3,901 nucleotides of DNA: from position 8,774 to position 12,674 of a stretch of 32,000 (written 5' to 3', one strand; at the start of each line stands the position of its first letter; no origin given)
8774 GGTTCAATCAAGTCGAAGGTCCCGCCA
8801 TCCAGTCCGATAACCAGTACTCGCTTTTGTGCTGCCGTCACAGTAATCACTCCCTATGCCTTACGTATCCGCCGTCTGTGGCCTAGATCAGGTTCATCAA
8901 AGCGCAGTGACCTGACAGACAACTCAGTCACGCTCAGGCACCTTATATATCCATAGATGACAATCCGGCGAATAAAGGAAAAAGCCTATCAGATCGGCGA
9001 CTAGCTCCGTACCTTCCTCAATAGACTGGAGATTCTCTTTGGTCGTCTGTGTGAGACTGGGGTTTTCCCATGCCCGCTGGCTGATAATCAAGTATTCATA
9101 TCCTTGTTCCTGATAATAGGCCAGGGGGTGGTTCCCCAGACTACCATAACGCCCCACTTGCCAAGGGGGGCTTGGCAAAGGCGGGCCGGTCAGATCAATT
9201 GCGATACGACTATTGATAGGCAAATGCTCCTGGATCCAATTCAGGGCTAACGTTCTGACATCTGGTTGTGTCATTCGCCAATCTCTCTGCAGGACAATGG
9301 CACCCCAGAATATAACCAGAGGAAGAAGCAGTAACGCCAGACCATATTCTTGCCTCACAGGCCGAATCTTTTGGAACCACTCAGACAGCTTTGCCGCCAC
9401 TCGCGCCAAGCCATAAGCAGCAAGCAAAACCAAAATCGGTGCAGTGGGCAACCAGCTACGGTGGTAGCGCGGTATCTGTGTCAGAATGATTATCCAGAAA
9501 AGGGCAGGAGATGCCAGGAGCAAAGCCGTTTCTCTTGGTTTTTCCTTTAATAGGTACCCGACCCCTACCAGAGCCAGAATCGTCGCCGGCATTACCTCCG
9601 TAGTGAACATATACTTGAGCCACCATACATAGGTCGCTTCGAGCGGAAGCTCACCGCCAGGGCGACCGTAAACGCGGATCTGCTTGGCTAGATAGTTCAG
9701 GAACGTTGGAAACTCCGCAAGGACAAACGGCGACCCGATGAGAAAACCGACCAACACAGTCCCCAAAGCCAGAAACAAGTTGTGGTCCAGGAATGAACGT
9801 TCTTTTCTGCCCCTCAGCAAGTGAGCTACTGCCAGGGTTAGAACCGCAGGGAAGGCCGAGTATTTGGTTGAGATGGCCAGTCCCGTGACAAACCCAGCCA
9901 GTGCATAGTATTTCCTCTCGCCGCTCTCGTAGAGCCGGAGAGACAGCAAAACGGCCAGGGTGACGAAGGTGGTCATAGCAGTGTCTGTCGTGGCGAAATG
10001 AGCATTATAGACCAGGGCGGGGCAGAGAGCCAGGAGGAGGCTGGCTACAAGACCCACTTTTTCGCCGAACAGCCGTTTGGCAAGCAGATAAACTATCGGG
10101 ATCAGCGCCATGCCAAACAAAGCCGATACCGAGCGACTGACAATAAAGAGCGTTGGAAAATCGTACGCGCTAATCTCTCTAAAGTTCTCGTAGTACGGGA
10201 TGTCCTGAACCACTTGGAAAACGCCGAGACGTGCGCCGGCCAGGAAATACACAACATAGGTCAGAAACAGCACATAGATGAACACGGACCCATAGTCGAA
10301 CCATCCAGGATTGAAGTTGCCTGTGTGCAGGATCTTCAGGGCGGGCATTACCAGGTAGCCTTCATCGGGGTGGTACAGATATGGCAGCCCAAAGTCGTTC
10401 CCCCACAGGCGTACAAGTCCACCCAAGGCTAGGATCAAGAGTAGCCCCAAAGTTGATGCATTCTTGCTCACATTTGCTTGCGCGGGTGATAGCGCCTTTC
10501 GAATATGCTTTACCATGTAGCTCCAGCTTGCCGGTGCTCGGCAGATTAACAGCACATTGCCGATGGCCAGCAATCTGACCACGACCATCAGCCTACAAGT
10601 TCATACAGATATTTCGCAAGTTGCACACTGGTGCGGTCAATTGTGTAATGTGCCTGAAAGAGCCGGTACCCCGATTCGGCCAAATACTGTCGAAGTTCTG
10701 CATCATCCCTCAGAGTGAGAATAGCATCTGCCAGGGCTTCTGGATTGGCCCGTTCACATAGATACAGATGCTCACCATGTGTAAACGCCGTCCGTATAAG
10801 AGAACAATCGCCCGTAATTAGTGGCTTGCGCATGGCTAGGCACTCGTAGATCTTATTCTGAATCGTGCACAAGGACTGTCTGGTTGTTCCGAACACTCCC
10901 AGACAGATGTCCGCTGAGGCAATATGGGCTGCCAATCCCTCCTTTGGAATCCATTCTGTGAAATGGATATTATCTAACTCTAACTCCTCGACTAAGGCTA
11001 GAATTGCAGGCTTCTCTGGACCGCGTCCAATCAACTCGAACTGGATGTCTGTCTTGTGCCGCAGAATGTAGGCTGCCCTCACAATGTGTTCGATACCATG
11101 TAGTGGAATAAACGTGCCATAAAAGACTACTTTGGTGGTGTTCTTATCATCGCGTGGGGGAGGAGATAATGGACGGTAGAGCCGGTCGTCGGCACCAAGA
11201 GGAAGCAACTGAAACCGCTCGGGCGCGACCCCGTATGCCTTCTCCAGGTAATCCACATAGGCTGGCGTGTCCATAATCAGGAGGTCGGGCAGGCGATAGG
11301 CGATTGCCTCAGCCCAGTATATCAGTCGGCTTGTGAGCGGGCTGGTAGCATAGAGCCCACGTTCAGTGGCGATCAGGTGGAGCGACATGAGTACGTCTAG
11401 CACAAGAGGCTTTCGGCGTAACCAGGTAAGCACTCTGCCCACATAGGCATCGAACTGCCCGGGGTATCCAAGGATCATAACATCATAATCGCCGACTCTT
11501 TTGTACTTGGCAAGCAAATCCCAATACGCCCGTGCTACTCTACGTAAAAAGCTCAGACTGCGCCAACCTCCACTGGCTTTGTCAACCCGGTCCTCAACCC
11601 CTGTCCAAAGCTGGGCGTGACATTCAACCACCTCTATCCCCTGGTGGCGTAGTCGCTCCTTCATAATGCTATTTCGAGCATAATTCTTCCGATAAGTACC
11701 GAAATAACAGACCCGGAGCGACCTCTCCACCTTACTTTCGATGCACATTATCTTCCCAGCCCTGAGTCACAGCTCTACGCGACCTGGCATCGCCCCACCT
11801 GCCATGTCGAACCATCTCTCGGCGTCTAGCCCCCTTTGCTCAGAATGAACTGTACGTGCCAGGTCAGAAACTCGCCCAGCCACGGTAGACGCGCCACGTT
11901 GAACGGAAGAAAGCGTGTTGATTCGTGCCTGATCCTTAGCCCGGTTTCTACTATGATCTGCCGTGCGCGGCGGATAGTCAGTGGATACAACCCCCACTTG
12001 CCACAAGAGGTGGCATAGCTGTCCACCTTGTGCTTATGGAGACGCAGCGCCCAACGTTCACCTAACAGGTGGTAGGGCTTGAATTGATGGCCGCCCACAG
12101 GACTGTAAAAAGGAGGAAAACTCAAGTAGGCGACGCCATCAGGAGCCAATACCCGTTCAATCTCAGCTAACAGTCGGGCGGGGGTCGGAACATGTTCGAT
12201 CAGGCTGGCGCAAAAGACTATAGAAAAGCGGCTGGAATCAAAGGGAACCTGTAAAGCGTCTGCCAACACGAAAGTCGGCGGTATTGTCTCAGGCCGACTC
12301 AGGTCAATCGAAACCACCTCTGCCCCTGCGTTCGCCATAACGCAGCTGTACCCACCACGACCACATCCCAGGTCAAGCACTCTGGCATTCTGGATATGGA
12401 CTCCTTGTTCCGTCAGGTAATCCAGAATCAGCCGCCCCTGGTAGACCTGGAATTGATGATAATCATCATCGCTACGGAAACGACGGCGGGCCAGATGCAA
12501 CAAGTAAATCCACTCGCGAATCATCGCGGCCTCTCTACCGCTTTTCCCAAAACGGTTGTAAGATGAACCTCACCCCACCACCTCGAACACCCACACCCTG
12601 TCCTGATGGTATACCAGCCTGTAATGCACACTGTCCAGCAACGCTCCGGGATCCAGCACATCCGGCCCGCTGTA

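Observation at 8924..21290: Four different GT-C-type enzymes around a single polyprenyl-phosphate-sugar synthase, with no GtrA-like flippase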

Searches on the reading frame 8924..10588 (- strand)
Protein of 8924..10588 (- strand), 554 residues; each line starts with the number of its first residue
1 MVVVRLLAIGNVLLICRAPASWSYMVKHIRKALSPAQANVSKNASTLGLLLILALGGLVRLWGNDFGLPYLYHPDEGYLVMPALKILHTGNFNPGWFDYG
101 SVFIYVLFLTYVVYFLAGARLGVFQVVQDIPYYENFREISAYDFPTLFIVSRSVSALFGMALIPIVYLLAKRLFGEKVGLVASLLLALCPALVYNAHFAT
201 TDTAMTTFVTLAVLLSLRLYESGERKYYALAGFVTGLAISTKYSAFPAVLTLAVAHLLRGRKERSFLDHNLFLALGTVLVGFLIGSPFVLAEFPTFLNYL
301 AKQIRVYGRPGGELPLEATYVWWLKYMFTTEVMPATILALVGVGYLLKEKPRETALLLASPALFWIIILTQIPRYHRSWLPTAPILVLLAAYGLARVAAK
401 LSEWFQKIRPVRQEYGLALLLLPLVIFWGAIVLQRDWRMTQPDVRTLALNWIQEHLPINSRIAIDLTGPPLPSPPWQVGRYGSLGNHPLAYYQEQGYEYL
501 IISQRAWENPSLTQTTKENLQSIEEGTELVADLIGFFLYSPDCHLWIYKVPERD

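Call 3: search_protein_families(library=pfam, proteins=[window:8924-10588:-], max_evalue=0.01)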
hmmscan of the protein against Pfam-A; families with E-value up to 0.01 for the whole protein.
window:8924-10588:- (554 aa): 2 families
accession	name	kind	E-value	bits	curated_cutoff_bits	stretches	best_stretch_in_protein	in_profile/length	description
PF13231.12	PMT_2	-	5.5e-20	72.6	26.1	1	152-285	25-154/160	Dolichyl-phosphate-mannose-protein mannosyltransferase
PF02366.24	PMT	-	4.2e-10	40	22.7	1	141-269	75-212/245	Dolichyl-phosphate-mannose-protein mannosyltransferase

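Call 6: search_protein_families(library=ncbifam, proteins=[window:8924-10588:-], max_evalue=0.01)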
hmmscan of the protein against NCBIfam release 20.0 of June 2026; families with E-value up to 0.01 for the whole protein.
window:8924-10588:- (554 aa): 2 families
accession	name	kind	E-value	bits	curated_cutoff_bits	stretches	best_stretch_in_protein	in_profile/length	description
TIGR03663.1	TIGR03663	subfamily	8.3e-11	41.5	126.25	1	150-400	72-342/435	flippase activity-associated protein Agl23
TIGR04154.1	archaeo_STT3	subfamily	5.2e-06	25.1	450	1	147-250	94-216/831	oligosaccharyl transferase, archaeosortase A system-associated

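Call 8: search_solved_structures(query=window:8924-10588:-, max_evalue=1)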
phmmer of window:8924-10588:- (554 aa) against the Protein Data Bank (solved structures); distinct sequences matched with E-value up to 1: 2.
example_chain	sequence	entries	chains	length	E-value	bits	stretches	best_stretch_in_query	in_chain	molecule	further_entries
4pv6_C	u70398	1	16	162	0.28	13.1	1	197-259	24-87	N-terminal acetyltransferase complex subunit [ARD1]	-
7unj_A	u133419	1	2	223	0.32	12.9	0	391-451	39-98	SP1-ZnPPaM designed chlorophyll dimer protein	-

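Call 54: find_homologous_proteins(query=window:8924-10588:-)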
Query window:8924-10588:- (554 aa): 47 proteins with E <= 0.001 among 8000 candidates.
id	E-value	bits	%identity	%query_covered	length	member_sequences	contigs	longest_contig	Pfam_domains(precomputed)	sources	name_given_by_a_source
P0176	0.0e+0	1243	100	100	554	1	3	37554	PF02366.25,PF13231.13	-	-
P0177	0.0e+0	1064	87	100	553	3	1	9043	PF13231.13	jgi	-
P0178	5.0e-277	938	81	93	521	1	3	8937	PF02366.25,PF13231.13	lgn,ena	-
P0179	2.6e-272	923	75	96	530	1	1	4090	PF02366.25,PF13231.13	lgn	-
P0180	4.2e-145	503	44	93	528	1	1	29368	PF02366.25,PF13231.13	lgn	-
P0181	5.3e-81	291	35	91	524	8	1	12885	PF02366.25,PF02516.21,PF13231.13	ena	-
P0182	5.7e-81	291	34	92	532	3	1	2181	PF02366.25,PF13231.13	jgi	-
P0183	7.2e-76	274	35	88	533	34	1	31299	PF02366.25,PF13231.13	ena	-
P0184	9.1e-75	271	35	91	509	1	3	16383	PF02366.25,PF02516.21,PF13231.13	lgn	-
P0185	2.8e-63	233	35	83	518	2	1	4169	PF02366.25,PF13231.13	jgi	-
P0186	1.1e-60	224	34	84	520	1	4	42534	PF02366.25,PF13231.13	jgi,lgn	jgi:4-amino-4-deoxy-L-arabinose transferase-like glycosyltransferase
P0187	1.5e-59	220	33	83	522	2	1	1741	PF02366.25,PF13231.13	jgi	jgi:4-amino-4-deoxy-L-arabinose transferase-like glycosyltransferase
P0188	5.4e-58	215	32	81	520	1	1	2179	PF02366.25,PF13231.13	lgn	-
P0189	7.6e-56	208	33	82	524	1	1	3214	PF02366.25,PF13231.13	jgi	jgi:4-amino-4-deoxy-L-arabinose transferase-like glycosyltransferase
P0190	1.1e-49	188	30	88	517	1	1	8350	PF02366.25,PF13231.13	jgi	-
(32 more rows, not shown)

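Call 55: find_encoding_contigs(protein=P0180, flank=10000, max_places=1)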
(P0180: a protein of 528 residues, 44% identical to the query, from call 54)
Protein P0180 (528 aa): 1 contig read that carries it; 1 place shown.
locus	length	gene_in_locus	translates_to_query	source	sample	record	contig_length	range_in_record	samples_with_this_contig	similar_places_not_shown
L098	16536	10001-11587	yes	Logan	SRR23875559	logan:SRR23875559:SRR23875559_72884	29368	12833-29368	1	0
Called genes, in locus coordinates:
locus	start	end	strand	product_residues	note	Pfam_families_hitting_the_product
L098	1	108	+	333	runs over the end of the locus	PF03706:LPG_synthase_TM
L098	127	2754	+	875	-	PF09913:DUF2142, PF13231:PMT_2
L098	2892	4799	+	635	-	-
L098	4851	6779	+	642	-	-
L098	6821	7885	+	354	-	PF00534:Glycos_transf_1, PF13692:Glyco_trans_1_4, PF13524:Glyco_trans_1_2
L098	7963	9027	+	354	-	PF13439:Glyco_transf_4, PF20706:GT4-conflict, PF00534:Glycos_transf_1, PF13692:Glyco_trans_1_4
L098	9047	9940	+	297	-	PF00535:Glycos_transf_2, PF13641:Glyco_tranf_2_3, PF13632:Glyco_trans_2_3 (weak)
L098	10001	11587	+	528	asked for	PF02366:PMT, PF13231:PMT_2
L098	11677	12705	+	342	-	PF04055:Radical_SAM, PF13186:SPASM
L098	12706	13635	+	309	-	PF13489:Methyltransf_23, PF13847:Methyltransf_31, PF08241:Methyltransf_11, PF08242:Methyltransf_12, PF13649:Methyltransf_25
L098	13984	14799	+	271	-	PF01209:Ubie_methyltran, PF13489:Methyltransf_23, PF07021:MetW, PF13847:Methyltransf_31, PF08241:Methyltransf_11, PF08242:Methyltransf_12, PF13649:Methyltransf_25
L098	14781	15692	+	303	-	-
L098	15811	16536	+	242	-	?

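Call 56: find_encoding_contigs(protein=P0183, flank=10000, max_places=1)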
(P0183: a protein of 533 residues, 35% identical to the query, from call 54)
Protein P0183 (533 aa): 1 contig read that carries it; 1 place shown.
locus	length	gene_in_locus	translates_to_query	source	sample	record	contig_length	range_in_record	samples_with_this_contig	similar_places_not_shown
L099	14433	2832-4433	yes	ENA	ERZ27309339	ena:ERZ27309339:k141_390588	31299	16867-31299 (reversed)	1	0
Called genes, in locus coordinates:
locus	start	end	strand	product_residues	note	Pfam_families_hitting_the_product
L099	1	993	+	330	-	?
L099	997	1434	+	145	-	PF02580:Tyr_Deacylase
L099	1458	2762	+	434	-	PF07995:GSDH, PF23500:DUF7133 (faint), PF24684:Vgb_lyase (faint), PF20067:SSL_N (faint)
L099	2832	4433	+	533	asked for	PF02366:PMT, PF13231:PMT_2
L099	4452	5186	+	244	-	PF01168:Ala_racemase_N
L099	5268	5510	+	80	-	PF02325:CCB3_YggT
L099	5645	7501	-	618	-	PF00488:MutS_V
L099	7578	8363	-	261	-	PF17957:Big_7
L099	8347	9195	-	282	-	PF19960:EAD7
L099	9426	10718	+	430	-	-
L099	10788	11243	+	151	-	PF06803:DUF1232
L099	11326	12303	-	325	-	PF16697:Yop-YscD_cpl, PF00498:FHA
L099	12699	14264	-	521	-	PF03023:MurJ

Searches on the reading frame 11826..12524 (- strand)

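Call 3: search_protein_families(library=pfam, proteins=[window:11826-12524:-], max_evalue=0.01)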
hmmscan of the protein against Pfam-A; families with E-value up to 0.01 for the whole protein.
window:11826-12524:- (232 aa): 10 families
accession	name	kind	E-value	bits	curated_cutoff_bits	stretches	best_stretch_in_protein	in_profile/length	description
PF08241.18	Methyltransf_11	-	4.3e-18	66.2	21.2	1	50-133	1-94/95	Methyltransferase domain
PF13649.12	Methyltransf_25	-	3.1e-14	53.9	27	1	49-130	1-97/97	Methyltransferase domain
PF13489.12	Methyltransf_23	-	4.9e-14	52.8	27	1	33-163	9-137/164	Methyltransferase domain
PF13847.12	Methyltransf_31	-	2.2e-11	44.1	27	2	84-133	57-108/145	Methyltransferase domain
PF08242.18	Methyltransf_12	-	5e-09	37.2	30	1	50-131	1-97/98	Methyltransferase domain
PF03141.22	Methyltransf_29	-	0.00015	21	23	1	48-140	120-223/506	Putative S-adenosyl-L-methionine-dependent methyltransferase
PF05148.21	Methyltransf_8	-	0.0003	21.2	27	1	45-133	72-155/219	Hypothetical methyltransferase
PF01728.25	FtsJ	-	0.00069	20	24.1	1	42-77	19-55/181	FtsJ-like methyltransferase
PF05219.18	DREV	-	0.001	18.7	26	1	44-136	93-188/265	DREV methyltransferase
PF05175.20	MTS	-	0.0089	16.1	23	0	31-72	21-60/170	Methyltransferase small domain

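Call 52: search_protein_families(library=ncbifam, proteins=[window:11826-12524:-], max_evalue=0.00001)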
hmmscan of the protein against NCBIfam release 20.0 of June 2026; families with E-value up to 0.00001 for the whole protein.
window:11826-12524:- (232 aa): 9 families
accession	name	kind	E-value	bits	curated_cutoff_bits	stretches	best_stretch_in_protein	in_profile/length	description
NF045667.1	MTase_DVU1556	equivalog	7.1e-14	51.8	155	1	45-135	22-120/213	DVU_1556 family methyltransferase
TIGR04345.1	ovoA_Cterm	equivalog_domain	5.2e-12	45.8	170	0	84-134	119-169/242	putative 4-mercaptohistidine N1-methyltransferase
TIGR01983.1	UbiG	equivalog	3.6e-11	42.8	102.95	1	40-135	44-152/228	bifunctional 2-polyprenyl-6-hydroxyphenol methylase/3-demethylubiquinol 3-O-methyltransferase UbiG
TIGR02072.1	BioC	equivalog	8.1e-10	38.9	184.95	1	24-135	14-133/244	malonyl-ACP O-methyltransferase BioC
NF043040.1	corrin_prot_MT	hypoth_equivalog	5.5e-07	29.2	180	1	43-77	39-73/216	corrinoid protein-associated methyltransferase CpaM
TIGR01934.1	MenG_MenH_UbiE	subfamily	8.8e-07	28.4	158.35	1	43-133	37-140/223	ubiquinone/menaquinone biosynthesis methyltransferase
NF007610.0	PRK10258.1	equivalog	1e-06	28.3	342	1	17-132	15-136/251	malonyl-ACP O-methyltransferase BioC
NF040539.1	AST_met_ArsM_2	exception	3.5e-06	27.1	240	0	85-137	114-167/262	putative arsinothricin biosynthesis methyltransferase ArsM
TIGR02021.1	BchM-ChlM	equivalog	8e-06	25.4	158.9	0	33-77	44-86/218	magnesium protoporphyrin IX methyltransferase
